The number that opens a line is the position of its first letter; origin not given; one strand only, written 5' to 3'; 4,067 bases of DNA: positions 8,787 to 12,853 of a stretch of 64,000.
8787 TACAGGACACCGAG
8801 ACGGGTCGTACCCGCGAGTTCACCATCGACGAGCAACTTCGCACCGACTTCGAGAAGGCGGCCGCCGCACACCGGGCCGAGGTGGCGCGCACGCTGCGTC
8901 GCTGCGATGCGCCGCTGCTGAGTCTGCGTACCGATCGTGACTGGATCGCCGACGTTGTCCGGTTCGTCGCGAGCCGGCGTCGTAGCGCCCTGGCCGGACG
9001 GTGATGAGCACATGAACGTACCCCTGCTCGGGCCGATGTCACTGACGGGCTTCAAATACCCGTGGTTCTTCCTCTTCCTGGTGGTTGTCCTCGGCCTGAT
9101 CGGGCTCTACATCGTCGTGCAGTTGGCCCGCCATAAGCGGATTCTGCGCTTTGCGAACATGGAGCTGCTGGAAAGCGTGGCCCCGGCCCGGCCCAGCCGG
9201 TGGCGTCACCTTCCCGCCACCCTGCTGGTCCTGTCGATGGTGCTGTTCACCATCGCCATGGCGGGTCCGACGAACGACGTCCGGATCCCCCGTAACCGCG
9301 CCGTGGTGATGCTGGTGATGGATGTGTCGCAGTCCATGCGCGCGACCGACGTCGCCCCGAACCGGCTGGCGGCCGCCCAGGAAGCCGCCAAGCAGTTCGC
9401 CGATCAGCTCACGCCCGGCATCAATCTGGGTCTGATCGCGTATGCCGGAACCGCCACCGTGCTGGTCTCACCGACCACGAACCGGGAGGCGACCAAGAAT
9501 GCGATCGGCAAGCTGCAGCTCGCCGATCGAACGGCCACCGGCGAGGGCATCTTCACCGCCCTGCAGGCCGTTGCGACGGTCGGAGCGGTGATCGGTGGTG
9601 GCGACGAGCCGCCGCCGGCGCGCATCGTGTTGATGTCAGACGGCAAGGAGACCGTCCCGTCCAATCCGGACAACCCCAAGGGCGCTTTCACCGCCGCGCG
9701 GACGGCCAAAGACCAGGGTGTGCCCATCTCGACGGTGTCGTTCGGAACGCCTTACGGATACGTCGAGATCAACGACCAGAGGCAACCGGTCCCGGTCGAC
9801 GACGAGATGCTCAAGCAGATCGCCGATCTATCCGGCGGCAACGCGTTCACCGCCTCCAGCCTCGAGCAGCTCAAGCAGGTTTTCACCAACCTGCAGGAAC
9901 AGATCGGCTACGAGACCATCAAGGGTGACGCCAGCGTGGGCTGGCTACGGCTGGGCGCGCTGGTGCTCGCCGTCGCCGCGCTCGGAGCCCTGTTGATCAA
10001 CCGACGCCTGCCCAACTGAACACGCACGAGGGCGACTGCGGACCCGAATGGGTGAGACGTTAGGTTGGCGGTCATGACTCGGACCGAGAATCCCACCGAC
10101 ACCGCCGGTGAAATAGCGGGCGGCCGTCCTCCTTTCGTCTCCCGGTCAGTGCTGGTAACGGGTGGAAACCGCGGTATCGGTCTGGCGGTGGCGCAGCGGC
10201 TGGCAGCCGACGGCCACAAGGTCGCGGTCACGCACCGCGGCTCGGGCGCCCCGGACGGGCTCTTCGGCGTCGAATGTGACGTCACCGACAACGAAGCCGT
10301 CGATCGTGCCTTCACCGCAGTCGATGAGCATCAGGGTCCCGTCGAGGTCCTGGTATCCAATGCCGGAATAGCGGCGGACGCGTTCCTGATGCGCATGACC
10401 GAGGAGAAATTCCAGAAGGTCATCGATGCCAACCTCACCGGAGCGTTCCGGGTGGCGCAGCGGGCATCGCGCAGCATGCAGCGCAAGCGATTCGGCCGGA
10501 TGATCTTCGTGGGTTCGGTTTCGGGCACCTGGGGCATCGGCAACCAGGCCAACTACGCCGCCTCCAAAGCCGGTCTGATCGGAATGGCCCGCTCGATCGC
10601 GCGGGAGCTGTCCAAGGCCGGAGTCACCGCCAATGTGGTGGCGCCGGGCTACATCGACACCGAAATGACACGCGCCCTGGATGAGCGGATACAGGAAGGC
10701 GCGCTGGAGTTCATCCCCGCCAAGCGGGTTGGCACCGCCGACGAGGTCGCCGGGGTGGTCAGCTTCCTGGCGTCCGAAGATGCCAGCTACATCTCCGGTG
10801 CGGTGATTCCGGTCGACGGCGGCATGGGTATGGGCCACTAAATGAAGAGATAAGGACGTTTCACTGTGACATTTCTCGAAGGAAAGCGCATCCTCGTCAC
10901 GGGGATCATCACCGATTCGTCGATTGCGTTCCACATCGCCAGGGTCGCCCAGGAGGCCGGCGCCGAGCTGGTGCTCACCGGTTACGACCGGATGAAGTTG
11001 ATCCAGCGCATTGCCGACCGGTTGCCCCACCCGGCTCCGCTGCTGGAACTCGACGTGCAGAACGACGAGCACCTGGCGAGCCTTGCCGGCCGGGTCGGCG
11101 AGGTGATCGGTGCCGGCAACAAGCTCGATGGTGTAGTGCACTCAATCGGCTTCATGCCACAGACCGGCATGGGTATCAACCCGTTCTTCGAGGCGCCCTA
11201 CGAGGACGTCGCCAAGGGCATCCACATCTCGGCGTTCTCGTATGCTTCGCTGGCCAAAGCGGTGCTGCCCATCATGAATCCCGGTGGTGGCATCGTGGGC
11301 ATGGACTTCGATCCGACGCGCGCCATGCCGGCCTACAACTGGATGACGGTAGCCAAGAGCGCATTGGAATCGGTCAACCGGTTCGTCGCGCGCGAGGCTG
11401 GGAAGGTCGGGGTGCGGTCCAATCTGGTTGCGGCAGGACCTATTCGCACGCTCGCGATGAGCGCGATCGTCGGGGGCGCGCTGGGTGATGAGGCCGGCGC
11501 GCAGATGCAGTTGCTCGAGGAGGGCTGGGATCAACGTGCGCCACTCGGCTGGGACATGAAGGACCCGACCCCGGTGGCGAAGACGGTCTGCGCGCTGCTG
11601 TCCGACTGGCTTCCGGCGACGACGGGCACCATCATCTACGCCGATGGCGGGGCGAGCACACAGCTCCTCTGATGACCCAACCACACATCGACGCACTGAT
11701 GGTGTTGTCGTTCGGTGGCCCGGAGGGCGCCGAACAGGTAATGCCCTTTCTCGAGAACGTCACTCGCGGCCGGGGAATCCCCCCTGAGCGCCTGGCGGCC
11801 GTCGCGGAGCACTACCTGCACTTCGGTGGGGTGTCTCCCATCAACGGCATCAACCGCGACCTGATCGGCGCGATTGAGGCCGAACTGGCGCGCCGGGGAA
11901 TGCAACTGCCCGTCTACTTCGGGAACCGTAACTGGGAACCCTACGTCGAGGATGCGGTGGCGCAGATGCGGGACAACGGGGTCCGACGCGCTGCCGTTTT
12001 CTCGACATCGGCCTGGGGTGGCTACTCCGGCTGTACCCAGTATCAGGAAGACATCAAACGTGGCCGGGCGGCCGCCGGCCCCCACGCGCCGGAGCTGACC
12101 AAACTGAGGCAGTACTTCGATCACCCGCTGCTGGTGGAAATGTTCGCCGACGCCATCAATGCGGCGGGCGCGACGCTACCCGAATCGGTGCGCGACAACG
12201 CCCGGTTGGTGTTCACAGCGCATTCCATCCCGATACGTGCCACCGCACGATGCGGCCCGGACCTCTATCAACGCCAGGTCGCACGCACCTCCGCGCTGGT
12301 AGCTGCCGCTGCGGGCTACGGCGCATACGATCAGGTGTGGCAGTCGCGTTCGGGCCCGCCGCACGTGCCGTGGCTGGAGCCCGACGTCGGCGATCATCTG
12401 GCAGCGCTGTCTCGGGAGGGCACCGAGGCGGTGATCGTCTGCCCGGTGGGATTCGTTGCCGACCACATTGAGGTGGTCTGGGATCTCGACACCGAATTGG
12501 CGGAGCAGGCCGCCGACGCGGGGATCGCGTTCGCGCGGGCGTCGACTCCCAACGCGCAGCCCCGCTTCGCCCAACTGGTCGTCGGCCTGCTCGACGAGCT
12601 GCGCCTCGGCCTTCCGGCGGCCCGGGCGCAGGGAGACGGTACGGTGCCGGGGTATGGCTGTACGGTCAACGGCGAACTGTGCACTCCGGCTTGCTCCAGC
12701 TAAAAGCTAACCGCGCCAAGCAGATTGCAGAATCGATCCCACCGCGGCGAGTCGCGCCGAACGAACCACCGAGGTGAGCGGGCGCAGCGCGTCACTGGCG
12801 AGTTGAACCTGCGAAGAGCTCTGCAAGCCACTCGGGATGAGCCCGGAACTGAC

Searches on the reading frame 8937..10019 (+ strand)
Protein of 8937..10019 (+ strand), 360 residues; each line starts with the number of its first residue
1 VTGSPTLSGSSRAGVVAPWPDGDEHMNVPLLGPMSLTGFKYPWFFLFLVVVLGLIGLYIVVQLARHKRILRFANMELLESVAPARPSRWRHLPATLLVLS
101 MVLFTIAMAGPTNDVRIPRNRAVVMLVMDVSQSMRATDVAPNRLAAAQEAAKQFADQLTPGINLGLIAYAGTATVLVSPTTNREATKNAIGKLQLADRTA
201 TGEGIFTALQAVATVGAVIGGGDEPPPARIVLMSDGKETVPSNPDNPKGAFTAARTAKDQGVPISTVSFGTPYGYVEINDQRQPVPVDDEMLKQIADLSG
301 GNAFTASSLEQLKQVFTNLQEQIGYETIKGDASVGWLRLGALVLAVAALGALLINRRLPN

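Call 79: search_protein_families(library=pfam, proteins=[window:8937-10019:+], max_evalue=0.00001)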
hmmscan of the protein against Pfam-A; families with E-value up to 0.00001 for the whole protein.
window:8937-10019:+ (360 aa): 3 families
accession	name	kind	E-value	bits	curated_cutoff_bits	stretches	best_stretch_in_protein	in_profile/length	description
PF13519.12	VWA_2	-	2.3e-19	70.4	27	1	124-236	1-106/107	von Willebrand factor type A domain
PF00092.34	VWA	-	1.8e-14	54.8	23.8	1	124-317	2-173/174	von Willebrand factor type A domain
PF07584.16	BatA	-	4e-06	27.6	25.9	1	37-111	2-77/77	Aerotolerance regulator N-terminal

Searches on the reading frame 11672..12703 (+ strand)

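Call 79: search_protein_families(library=pfam, proteins=[window:11672-12703:+], max_evalue=0.00001)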
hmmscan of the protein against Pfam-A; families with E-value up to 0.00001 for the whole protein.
window:11672-12703:+ (343 aa): 1 family
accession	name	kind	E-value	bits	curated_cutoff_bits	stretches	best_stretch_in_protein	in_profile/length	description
PF00762.24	Ferrochelatase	-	3.4e-83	279.7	27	1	7-307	2-313/317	Ferrochelatase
